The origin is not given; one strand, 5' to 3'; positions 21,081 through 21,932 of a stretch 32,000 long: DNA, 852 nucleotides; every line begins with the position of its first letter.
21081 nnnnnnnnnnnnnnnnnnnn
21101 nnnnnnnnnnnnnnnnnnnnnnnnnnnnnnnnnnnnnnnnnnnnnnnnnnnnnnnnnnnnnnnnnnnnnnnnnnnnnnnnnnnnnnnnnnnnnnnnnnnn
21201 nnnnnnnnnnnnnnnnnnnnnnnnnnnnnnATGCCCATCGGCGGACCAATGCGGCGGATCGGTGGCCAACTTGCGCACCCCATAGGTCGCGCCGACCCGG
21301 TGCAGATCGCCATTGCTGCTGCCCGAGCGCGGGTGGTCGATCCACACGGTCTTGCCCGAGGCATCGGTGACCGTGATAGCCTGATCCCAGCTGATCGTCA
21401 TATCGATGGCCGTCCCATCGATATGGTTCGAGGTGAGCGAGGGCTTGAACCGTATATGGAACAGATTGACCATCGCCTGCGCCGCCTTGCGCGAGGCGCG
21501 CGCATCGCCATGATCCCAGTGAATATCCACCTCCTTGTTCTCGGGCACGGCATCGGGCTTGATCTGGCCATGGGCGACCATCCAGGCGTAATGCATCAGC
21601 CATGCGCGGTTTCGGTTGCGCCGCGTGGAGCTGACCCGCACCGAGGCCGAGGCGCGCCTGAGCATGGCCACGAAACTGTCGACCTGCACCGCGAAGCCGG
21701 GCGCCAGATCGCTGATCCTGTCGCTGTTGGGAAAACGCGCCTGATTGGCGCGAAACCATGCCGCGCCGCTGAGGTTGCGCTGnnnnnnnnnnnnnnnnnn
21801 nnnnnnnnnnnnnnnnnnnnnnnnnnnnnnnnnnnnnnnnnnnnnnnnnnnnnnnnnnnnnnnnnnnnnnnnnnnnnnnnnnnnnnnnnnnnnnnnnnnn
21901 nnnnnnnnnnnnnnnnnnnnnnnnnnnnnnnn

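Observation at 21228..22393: Signal-less LAS/M15 peptidase with PG-binding domain plus upstream lipoprotein: candidate cell-wall effector/immunity pair, immunity first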

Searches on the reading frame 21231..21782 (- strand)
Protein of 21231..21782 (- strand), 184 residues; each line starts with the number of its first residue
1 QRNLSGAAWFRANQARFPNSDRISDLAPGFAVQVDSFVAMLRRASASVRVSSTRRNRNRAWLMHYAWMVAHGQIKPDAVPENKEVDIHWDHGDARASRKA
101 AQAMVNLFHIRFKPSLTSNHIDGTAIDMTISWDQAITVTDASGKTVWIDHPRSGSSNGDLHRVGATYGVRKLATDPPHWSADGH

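Call 61: search_protein_representatives(protein=window:21231-21782:-)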
Query: 184 residues. Proteins with E-value up to 0.001 (for the whole library): 883; up to 1e-10: 664; up to 1e-30: 219. The best 150 are listed.
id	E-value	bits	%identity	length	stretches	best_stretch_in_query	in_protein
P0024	4.0e-72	258.2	63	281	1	3-184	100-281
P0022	7.8e-68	244.2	60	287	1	1-183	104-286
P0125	4.3e-58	212.5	55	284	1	3-184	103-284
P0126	2.5e-57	210.0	54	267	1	2-183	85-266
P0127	2.9e-55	203.2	53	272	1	3-184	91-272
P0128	3.2e-55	203.1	54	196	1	2-184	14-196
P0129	3.4e-55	203.1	53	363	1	2-184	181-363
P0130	1.2e-54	201.3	54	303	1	2-184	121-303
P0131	3.4e-54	199.8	56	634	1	4-184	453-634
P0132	2.6e-52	193.6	51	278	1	3-183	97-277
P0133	3.9e-52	193.1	51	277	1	3-183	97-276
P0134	4.0e-52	193.0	52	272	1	3-183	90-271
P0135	9.4e-52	191.8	53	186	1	3-183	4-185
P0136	4.6e-51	189.6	52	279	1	3-184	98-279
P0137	1.7e-50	187.7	51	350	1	3-184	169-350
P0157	4.8e-43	163.4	53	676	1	5-184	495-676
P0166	7.4e-42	159.6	51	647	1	2-183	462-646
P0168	2.1e-41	158.1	53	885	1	5-184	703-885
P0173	1.6e-40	155.2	50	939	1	15-183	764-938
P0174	1.9e-40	155.0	51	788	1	1-184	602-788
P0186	2.2e-39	151.5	50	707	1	5-184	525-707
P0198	7.1e-38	146.6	51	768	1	4-184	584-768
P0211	8.2e-37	143.1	49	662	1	5-183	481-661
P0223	8.2e-36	139.9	52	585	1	5-184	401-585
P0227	1.2e-35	139.4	45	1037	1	4-184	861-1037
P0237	3.3e-35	137.9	43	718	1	2-183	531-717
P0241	7.2e-35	136.8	48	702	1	5-183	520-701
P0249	1.4e-34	135.9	45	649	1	5-183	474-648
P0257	3.8e-34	134.4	45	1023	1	1-183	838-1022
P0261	5.0e-34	134.0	52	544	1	2-183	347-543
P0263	5.7e-34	133.9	51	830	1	5-183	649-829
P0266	8.1e-34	133.4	46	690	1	15-184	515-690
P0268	1.1e-33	133.0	41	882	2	4-184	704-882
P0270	1.4e-33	132.5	45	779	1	3-184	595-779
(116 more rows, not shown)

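Call 62: search_protein_families(library=pfam, proteins=[P0131, P0157, P0166, P0168, P0173, P0174, P0186, P0198, P0227, P0257], max_evalue=0.001)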
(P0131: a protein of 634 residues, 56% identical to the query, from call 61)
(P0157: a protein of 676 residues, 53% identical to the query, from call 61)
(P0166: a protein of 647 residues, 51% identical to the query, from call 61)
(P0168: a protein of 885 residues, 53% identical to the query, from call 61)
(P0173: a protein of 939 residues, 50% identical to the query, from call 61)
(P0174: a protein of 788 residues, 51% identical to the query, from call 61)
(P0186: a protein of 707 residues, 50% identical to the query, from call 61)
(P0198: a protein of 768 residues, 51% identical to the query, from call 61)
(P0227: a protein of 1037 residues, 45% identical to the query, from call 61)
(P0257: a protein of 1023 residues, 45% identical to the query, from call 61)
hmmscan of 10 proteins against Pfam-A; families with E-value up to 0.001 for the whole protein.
P0131 (634 aa): 2 families
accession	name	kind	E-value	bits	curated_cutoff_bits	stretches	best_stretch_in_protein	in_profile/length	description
PF13699.11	eCIS_core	-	1.7e-30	105.5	22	1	134-210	1-77/79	eCIS core domain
PF01510.30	Amidase_2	-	5.2e-22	79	26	1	271-408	4-130/131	N-acetylmuramoyl-L-alanine amidase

P0157 (676 aa): 0 families

P0166 (647 aa): 3 families
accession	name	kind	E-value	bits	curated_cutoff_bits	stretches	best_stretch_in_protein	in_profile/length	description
PF08239.17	SH3_3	-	2.3e-10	40.9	27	1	104-152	2-52/54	Bacterial SH3 domain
PF06347.19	SH3_4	-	3.1e-05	24.1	24.1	1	105-150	5-51/56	Bacterial SH3 domain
PF01464.25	SLT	-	0.00043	20.3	21.3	0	284-388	4-103/117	Transglycosylase SLT domain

P0168 (885 aa): 1 family
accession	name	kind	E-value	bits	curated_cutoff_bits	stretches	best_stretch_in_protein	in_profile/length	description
PF00801.26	PKD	-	1.4e-07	31.9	23.5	1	625-699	3-80/80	PKD domain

P0173 (939 aa): 5 families
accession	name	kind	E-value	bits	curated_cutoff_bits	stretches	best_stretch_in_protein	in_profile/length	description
PF06832.18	BiPBP_C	-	1.3e-05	25.4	26.8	1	692-743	31-81/90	Penicillin-Binding Protein C-terminus Family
PF13620.12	CarboxypepD_reg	-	9.8e-05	23.1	32.3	0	380-435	2-56/82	Carboxypeptidase regulatory-like domain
PF11974.14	bMG3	-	0.00035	20.9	34.9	0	205-271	17-87/103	Bacterial alpha-2-macroglobulin MG3 domain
PF24107.1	DUF7382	-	0.00038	20.7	27.4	1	375-420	17-63/65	Domain of unknown function (DUF7382)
PF17936.7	Big_6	-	0.00057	20.5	27.6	0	207-247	13-53/83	Bacterial Ig domain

P0174 (788 aa): 2 families
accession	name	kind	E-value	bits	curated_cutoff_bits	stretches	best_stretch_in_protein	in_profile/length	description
PF13699.11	eCIS_core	-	3.2e-32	111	22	1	217-294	1-78/79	eCIS core domain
PF16754.10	Pesticin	-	2.4e-06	28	25.8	1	338-433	30-118/156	Bacterial toxin homologue of phage lysozyme, C-term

P0186 (707 aa): 1 family
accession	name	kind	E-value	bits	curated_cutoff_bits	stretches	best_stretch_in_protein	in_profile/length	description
PF13620.12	CarboxypepD_reg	-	5.3e-05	23.9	32.3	1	198-269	2-73/82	Carboxypeptidase regulatory-like domain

P0198 (768 aa): 1 family
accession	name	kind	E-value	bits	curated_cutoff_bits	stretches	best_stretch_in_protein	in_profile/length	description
PF13620.12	CarboxypepD_reg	-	4.1e-05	24.3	32.3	0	544-586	34-76/82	Carboxypeptidase regulatory-like domain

P0227 (1037 aa): 8 families
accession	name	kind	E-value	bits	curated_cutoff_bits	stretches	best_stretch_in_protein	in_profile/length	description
PF13365.12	Trypsin_2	-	4.4e-17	63.6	27.6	1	149-339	1-144/144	Trypsin-like peptidase domain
PF12146.15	Hydrolase_4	-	6.1e-10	39.2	27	1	546-606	55-112/239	Serine aminopeptidase, S33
PF00561.26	Abhydrolase_1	-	5e-09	36.6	25.8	1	551-596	53-98/245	alpha/beta hydrolase fold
PF02450.21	LCAT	-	4e-08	33.3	21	1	534-655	86-206/392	Lecithin:cholesterol acyltransferase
PF07819.20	PGAP1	-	8.3e-07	29.4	24.3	1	562-625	86-150/233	PGAP1-like alpha/beta domain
PF01764.32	Lipase_3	-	5.3e-05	23.6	22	1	551-607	47-106/140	Lipase (class 3)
PF20408.4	Abhydrolase_11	-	0.00046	20.4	27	1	546-608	57-112/193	Alpha/beta hydrolase domain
PF00975.26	Thioesterase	-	0.00065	20.4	26.4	0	556-599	55-97/226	Thioesterase domain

P0257 (1023 aa): 1 family
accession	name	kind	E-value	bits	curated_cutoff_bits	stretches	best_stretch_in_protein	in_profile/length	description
PF05708.18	Peptidase_C92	-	3.3e-05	24.4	27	1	269-401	2-129/166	Permuted papain-like amidase enzyme, YaeF/YiiX, C92 family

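Call 63: search_protein_families(library=pfam, proteins=[P0263, P0268, P0270, P0237, P0241, P0211, P0249, P0266, P0223, P0261], max_evalue=0.001)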
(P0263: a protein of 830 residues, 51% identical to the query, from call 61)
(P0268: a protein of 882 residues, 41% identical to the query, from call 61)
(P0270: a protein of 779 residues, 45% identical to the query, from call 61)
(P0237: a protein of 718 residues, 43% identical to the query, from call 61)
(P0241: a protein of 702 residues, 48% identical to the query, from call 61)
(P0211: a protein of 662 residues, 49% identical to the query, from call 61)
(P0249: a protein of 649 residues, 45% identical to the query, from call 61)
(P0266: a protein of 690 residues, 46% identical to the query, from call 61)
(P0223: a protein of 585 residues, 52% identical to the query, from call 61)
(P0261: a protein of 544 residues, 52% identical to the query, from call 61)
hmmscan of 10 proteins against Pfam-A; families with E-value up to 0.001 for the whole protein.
P0263 (830 aa): 1 family
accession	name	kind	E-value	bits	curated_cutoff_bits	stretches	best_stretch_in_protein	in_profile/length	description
PF00801.26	PKD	-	2.6e-05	24.6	23.5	1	571-644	2-79/80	PKD domain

P0268 (882 aa): 1 family
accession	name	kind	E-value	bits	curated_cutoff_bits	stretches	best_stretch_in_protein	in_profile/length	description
PF02557.22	VanY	-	2.8e-08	34.1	25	1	571-636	56-127/132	D-alanyl-D-alanine carboxypeptidase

P0270 (779 aa): 1 family
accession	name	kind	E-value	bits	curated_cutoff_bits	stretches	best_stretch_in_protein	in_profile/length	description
PF05345.18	He_PIG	-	6.4e-11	43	24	1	52-129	7-96/96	Putative Ig domain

P0237 (718 aa): 1 family
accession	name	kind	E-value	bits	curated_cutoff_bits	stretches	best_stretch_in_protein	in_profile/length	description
PF02557.22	VanY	-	1.8e-05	25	25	1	556-714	5-128/132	D-alanyl-D-alanine carboxypeptidase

P0241 (702 aa): 3 families
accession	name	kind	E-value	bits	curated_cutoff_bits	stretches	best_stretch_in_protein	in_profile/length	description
PF13620.12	CarboxypepD_reg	-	0.00051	20.8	32.3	1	151-215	5-70/82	Carboxypeptidase regulatory-like domain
PF24025.1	Ig_DR_A0283-like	-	0.00074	20.2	27.1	0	144-225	6-86/102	DR_A0283-like, Ig-like domain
PF00801.26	PKD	-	0.00098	19.5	23.5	1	443-514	3-80/80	PKD domain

P0211 (662 aa): 0 families

P0249 (649 aa): 1 family
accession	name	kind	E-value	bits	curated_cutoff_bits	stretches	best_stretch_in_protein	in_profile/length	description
PF04185.19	Phosphoesterase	-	1.4e-71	242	23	1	4-346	1-355/356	Phosphoesterase family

P0266 (690 aa): 0 families

P0223 (585 aa): 0 families

P0261 (544 aa): 0 families

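Call 67: search_solved_structures(query=A4, max_evalue=10, show_alignments=3)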
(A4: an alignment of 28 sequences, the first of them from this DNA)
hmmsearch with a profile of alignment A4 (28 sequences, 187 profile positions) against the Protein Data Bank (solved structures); distinct sequences matched with E-value up to 10: 1.
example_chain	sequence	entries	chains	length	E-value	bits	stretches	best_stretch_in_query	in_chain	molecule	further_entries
6sbw_A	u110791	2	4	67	0.52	13.2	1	50-78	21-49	CdbA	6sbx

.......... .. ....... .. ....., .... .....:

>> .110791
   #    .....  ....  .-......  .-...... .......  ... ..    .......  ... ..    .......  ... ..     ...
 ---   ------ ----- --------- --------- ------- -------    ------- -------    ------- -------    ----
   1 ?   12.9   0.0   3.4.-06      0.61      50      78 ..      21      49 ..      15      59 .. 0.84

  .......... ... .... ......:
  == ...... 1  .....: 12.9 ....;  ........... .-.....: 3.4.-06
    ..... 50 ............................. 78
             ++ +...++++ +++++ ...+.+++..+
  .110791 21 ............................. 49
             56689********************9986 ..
